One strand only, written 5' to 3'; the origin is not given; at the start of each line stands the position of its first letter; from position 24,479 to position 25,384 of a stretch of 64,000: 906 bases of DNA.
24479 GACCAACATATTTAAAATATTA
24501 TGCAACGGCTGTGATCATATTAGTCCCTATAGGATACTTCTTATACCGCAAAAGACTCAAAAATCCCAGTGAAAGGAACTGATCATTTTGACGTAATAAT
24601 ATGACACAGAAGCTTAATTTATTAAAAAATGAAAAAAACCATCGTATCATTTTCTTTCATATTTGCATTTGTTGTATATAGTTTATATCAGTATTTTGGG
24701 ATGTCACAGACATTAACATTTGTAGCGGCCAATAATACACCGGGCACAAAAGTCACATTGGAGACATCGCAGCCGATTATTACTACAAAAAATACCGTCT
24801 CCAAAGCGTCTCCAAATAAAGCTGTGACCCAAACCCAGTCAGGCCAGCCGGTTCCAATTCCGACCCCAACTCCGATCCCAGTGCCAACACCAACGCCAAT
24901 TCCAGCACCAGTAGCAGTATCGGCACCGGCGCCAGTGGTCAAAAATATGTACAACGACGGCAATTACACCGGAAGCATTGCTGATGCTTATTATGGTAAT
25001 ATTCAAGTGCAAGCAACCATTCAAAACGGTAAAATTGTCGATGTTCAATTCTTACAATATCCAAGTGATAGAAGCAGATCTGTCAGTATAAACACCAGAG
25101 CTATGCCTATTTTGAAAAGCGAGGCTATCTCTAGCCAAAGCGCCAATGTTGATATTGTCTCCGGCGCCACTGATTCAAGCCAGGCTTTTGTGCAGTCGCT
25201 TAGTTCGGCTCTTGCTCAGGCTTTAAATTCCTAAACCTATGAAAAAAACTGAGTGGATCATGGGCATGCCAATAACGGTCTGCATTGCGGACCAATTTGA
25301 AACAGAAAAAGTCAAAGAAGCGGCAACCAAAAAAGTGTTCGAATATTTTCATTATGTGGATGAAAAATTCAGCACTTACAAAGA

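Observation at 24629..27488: Extracytosolic flavinylation / transmembrane electron-transfer module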

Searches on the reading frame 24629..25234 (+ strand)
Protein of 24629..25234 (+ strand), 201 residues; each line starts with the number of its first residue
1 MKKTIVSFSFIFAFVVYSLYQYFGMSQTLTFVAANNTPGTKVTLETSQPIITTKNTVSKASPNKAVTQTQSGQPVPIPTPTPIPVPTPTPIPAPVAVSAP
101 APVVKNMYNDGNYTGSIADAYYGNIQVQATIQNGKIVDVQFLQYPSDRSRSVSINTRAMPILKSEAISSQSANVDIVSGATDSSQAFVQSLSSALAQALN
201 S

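Call 4: search_protein_families(library=ncbifam, proteins=[window:24629-25234:+], max_evalue=0.01)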
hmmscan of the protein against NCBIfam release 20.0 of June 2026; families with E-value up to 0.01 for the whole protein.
window:24629-25234:+ (201 aa): 6 families
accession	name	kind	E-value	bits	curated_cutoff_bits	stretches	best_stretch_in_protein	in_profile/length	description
NF008084.0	PRK10819.1-5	equivalog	0.00043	20.2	315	1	55-102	54-118/249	TonB system transport protein TonB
NF033186.1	internalin_K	exception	0.0031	16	1100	1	52-108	488-546/604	class 1 internalin InlK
NF037973.1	metallo_SslE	exception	0.0043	14.5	3000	1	65-187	49-161/1519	lipoprotein metalloprotease SslE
NF041840.1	rnfG_Methano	equivalog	0.0049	16.5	230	1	163-196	149-182/189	Rnf electron transport complex subunit RnfG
TIGR01947.1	rnfG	subfamily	0.0066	16.6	102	0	162-196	149-183/187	RnfABCDGE type electron transport complex subunit G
NF041941.1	lipo_FMN_PplA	exception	0.0082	15.3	325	0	166-189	253-278/302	extracellular electron transfer flavoprotein PplA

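Call 5: search_protein_families(library=pfam, proteins=[window:24629-25234:+], max_evalue=0.01)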
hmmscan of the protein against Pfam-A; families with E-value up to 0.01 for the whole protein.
window:24629-25234:+ (201 aa): 1 family
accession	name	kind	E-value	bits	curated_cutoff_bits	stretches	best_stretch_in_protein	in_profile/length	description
PF04205.19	FMN_bind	-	7.3e-09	36.6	22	1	121-195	2-76/77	FMN-binding domain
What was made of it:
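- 24629..25234 (+): Gene 1: RnfG/NqrC-like FMN_bind protein (201 aa). It has an N-terminal anchor, a Pro-rich linker and a C-terminal FMN-binding domain. Pfam FMN_bind 7.3e-9 over aa 121-195 (call 5).
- On Canonical Rnf / Na+-NQR complex: No Fe-S domain was detected in the fusion protein (calls 4, 5).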

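Call 34: find_encoding_contigs(protein=window:24629-25234:+, flank=3000, max_places=3)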
Protein window:24629-25234:+ (201 aa): 1 contig read that carries it; 1 place shown.
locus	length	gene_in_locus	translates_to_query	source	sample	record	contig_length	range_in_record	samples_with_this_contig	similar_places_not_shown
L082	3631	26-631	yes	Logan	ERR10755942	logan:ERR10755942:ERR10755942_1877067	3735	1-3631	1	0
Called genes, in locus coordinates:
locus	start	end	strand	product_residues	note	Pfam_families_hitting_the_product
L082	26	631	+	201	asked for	PF04205:FMN_bind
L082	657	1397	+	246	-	PF02424:ApbE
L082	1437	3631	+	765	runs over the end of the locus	PF00175:NAD_binding_1, PF01513:NAD_kinase, PF20143:NAD_kinase_C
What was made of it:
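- Tried and rejected: The FMN_bind protein gave only one short Logan contig with no organism name (call 34).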

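Call 58: search_solved_structures(query=window:24629-25234:+, max_evalue=1, show_alignments=2)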
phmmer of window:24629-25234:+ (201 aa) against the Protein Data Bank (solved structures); distinct sequences matched with E-value up to 1: 5.
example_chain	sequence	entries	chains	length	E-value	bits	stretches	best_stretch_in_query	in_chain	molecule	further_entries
8p2a_A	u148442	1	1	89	8.3e-12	48.4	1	113-197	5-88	FMN-binding domain-containing protein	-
8p2b_A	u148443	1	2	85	3.3e-05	27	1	118-198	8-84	Clostridiaceae bacterium FMN4 domain 1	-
4l3a_A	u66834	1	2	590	0.013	18.5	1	51-104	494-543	Internalin K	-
3o6u_A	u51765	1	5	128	0.035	17.1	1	159-194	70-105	uncharacterized protein CPE2226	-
8k8g_A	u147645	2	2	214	0.26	14.3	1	46-157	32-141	De novo design protein | De novo design protein -N9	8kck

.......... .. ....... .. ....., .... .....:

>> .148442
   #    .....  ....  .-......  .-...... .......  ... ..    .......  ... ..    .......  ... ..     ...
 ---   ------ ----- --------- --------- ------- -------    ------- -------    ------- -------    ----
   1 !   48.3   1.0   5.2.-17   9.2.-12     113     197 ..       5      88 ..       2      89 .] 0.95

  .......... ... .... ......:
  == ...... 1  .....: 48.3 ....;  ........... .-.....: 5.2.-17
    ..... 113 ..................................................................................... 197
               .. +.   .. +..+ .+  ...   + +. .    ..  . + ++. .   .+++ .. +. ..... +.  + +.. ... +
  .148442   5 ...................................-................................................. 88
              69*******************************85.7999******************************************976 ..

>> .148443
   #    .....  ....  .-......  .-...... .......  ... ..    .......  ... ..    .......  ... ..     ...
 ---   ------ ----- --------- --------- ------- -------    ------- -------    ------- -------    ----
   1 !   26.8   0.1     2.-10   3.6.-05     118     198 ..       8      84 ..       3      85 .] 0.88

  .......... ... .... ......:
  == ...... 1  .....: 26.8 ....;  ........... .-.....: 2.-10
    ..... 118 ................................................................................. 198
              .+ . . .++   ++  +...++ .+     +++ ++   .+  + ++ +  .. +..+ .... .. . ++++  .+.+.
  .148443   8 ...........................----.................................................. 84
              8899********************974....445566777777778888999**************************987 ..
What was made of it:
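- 24629..25234 (+): Best solved relative is 8p2a_A, a single FMN-binding domain, at 8e-12 with the DxxSGAT motif aligned (call 58).
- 25151..25171 (+): ApbE target motif DIVSGAT (aa 175-181). The predicted FMN-phosphoester acceptor is Thr181 (codon 25169-25171). It aligns with DAVSGAT of 8p2a_A (call 58).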
